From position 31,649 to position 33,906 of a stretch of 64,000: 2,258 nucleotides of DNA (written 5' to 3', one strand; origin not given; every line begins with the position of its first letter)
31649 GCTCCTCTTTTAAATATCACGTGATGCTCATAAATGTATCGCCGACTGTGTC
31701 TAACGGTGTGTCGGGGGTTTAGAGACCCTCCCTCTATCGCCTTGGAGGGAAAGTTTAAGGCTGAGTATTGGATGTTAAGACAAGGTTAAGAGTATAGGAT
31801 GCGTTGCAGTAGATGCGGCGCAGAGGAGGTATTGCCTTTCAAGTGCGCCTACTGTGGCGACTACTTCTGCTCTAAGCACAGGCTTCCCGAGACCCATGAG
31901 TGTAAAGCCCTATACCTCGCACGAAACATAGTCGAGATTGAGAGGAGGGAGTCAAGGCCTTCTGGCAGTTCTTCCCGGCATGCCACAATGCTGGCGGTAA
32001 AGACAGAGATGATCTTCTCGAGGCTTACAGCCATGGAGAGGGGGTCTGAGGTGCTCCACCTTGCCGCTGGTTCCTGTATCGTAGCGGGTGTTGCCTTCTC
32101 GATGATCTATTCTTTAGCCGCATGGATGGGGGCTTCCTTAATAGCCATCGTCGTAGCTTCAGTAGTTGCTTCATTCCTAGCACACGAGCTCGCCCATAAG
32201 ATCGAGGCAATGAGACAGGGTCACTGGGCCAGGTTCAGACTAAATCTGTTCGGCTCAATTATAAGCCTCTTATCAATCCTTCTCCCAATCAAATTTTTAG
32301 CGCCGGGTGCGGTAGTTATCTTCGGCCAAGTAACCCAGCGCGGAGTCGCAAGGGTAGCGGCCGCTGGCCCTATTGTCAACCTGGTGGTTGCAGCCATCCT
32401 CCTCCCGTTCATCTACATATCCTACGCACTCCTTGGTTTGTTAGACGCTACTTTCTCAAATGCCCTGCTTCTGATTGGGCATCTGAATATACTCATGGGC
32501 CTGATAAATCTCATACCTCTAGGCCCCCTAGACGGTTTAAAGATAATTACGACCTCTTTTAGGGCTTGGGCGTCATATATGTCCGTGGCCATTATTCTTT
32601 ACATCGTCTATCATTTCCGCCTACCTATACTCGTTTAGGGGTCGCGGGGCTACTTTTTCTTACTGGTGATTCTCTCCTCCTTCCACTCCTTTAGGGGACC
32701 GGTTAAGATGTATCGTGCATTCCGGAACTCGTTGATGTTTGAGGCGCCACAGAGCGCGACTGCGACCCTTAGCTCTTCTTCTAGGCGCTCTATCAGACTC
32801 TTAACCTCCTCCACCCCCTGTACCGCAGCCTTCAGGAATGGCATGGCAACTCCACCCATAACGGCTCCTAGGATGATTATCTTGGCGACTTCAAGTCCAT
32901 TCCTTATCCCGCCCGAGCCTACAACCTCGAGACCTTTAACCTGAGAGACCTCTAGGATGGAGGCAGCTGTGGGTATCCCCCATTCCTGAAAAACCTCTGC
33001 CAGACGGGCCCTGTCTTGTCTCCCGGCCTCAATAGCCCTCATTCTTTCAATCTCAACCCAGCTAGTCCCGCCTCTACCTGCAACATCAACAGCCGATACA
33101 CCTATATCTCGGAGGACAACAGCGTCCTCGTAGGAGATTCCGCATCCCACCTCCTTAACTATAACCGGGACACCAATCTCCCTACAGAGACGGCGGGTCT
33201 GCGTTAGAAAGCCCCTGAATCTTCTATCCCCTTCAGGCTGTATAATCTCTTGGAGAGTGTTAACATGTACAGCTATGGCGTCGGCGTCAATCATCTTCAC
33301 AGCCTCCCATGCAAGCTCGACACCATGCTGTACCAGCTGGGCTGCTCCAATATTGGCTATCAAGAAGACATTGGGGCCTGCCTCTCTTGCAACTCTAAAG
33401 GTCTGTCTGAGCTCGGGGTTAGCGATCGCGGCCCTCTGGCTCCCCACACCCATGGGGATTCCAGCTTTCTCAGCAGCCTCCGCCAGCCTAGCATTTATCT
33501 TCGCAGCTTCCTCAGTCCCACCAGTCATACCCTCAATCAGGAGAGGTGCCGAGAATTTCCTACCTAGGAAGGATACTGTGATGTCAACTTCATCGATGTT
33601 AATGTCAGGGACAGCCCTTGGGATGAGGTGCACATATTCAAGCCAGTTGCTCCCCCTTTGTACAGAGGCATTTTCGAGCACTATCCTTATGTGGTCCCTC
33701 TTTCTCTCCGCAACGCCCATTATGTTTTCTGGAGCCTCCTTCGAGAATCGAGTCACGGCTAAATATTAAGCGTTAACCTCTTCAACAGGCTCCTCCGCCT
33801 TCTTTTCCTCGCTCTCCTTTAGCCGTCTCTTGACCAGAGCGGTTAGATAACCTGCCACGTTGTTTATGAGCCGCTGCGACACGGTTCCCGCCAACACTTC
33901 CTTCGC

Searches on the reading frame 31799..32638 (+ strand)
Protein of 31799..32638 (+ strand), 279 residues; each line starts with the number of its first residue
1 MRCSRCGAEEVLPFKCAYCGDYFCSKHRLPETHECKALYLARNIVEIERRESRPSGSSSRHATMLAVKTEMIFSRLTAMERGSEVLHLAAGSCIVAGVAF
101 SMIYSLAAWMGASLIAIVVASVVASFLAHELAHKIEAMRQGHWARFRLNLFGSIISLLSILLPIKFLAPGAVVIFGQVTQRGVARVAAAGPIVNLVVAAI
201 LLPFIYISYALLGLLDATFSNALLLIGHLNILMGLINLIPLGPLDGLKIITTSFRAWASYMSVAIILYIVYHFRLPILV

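Call 80: search_protein_families(library=pfam, proteins=[window:31799-32638:+], max_evalue=0.0001)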
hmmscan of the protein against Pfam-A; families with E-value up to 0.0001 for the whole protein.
window:31799-32638:+ (279 aa): 2 families
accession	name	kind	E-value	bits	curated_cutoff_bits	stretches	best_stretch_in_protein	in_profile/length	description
PF01428.23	zf-AN1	-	2.7e-12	47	27.9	1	3-39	1-39/40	AN1-like Zinc finger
PF02163.28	Peptidase_M50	-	7.4e-09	35.7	27.2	1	216-259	156-199/221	Peptidase family M50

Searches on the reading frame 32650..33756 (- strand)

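Call 80: search_protein_families(library=pfam, proteins=[window:32650-33756:-], max_evalue=0.0001)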
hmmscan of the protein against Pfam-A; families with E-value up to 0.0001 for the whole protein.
window:32650-33756:- (368 aa): 1 family
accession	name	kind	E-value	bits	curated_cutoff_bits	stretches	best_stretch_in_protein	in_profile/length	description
PF01070.24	FMN_dh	-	1e-21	77.8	24.9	2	188-346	211-345/350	FMN-dependent dehydrogenase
